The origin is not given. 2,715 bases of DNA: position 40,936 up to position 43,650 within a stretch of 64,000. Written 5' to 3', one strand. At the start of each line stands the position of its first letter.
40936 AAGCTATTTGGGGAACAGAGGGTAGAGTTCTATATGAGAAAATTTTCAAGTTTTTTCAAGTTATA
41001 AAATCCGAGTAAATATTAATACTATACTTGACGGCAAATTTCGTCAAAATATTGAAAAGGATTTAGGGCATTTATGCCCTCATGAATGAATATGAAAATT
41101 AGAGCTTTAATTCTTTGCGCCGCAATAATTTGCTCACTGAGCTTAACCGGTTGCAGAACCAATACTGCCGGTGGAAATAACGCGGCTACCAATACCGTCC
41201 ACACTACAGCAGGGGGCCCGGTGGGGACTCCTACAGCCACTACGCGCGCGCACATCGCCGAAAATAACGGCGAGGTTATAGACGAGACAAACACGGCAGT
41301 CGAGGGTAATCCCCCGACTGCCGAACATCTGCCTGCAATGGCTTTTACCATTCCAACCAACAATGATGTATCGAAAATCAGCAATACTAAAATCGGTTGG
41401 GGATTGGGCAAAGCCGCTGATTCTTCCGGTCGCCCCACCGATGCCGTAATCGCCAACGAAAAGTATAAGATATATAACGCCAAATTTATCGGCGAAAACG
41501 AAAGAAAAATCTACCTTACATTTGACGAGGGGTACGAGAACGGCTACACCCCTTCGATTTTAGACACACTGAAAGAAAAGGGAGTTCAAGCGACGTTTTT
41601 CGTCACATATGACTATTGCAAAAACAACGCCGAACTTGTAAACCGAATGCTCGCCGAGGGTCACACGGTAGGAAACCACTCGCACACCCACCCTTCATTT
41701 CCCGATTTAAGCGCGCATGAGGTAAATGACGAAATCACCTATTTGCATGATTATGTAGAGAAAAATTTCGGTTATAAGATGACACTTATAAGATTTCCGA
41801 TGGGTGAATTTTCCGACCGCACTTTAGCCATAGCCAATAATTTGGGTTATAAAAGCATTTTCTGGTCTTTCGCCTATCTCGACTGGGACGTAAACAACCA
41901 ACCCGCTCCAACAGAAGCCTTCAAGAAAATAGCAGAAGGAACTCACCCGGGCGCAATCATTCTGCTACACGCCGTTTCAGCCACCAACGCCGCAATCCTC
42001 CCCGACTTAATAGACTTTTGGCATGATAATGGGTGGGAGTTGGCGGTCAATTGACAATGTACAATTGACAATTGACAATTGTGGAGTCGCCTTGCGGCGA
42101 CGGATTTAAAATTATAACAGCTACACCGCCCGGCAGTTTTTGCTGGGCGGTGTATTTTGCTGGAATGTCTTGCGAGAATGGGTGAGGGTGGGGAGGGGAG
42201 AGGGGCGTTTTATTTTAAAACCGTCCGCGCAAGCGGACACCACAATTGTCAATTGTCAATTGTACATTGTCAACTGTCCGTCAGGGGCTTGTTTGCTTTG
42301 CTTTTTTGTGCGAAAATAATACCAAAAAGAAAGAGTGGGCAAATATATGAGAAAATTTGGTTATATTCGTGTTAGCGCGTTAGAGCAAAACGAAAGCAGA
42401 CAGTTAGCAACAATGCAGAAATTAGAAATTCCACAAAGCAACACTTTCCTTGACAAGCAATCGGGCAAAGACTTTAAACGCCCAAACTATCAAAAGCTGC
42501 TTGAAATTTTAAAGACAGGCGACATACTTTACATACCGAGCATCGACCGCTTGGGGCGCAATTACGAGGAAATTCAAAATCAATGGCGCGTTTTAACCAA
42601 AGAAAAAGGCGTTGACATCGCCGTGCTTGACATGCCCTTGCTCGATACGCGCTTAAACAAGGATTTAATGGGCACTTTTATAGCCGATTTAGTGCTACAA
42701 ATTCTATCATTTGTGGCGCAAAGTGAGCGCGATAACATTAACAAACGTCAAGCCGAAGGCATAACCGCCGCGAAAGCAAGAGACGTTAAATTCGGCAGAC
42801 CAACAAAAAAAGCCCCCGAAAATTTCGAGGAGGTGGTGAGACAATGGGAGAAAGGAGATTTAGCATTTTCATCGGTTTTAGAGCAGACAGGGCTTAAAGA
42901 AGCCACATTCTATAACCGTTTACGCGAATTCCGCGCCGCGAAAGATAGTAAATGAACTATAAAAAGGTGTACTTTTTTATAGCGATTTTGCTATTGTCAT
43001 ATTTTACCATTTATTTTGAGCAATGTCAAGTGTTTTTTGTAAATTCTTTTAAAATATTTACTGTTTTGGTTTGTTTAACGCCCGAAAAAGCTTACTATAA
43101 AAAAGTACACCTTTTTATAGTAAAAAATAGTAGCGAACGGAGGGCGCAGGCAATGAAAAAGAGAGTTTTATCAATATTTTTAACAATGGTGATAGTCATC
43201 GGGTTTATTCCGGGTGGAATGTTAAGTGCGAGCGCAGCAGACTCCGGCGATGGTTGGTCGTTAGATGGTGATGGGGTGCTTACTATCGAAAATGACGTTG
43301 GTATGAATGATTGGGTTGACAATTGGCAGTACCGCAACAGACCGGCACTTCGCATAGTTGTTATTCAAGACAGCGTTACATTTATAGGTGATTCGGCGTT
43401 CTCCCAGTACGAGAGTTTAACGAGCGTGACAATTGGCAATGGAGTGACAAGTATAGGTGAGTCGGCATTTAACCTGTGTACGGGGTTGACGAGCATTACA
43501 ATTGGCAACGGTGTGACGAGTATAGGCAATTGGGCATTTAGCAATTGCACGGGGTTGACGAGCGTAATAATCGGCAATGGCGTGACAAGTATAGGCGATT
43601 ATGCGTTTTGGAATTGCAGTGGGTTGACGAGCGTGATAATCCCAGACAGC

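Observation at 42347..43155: Hin-type invertible promoter (inverton) between a serine invertase and the 2,324-aa LRR/dockerin surface-protein gene, captured OFF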

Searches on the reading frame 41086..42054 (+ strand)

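Call 7: search_protein_families(library=pfam, proteins=[window:41086-42054:+])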
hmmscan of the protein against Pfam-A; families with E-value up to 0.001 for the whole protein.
window:41086-42054:+ (322 aa): 1 family
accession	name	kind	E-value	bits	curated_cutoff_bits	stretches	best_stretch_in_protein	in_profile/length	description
PF01522.26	Polysacc_deac_1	-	7.5e-37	126.5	23.1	1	138-257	5-123/124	Polysaccharide deacetylase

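Call 8: search_protein_families(library=ncbifam, proteins=[window:41086-42054:+])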
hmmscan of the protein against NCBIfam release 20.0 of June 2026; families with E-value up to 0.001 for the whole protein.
window:41086-42054:+ (322 aa): 8 families
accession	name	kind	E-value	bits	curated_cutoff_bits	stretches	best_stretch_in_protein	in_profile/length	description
TIGR02884.1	spore_pdaA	equivalog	6.9e-73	245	298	1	117-319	13-217/224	delta-lactam-biosynthetic de-N-acetylase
TIGR02764.1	spore_ybaN_pdaB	equivalog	3.4e-41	141.1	237.4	1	137-318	3-183/191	polysaccharide deacetylase family sporulation protein PdaB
TIGR04243.1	nodulat_NodB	equivalog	2.2e-32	112.2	240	1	140-300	2-160/197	chitooligosaccharide deacetylase NodB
NF045820.1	PgAcgDacpgdA_Strep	equivalog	2.6e-32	112.3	800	1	126-318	254-440/463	peptidoglycan-N-acetylglucosamine deacetylase PgdA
TIGR02873.1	spore_ylxY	hypoth_equivalog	1.4e-31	109.8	391.5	1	142-319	87-260/268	probable sporulation protein, polysaccharide deacetylase family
NF045821.1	PgAcgDacpgdA1_Bac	equivalog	2.2e-31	108.8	400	1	133-299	80-244/282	peptidoglycan-N-acetylglucosamine deacetylase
NF045822.1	PgAcgDacpgdA2_Bac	equivalog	7.2e-24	84.5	400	1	128-320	58-256/274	peptidoglycan-N-acetylglucosamine deacetylase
TIGR03006.1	pepcterm_polyde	equivalog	4e-07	29.4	276.2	1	155-239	36-120/272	XrtA system polysaccharide deacetylase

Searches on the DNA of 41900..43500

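Call 58: search_rna_families(source=window, start=41900, end=43500, threshold=evalue, max_evalue=1)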
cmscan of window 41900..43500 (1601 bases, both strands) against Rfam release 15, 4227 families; matches with E-value up to 1: 1.
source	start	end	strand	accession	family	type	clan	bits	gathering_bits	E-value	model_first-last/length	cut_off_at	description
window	43090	43125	-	RF00979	mir-553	Gene; miRNA;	-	24.2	82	0.095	1-62/62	no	mir-553 microRNA precursor family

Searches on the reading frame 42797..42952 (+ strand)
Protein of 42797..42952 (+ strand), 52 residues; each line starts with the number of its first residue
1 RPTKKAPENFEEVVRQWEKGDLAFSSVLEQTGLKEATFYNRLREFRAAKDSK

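Call 44: search_protein_families(library=pfam, proteins=[window:42797-42952:+], max_evalue=10)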
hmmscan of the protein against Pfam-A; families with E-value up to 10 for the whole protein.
window:42797-42952:+ (52 aa): 0 families
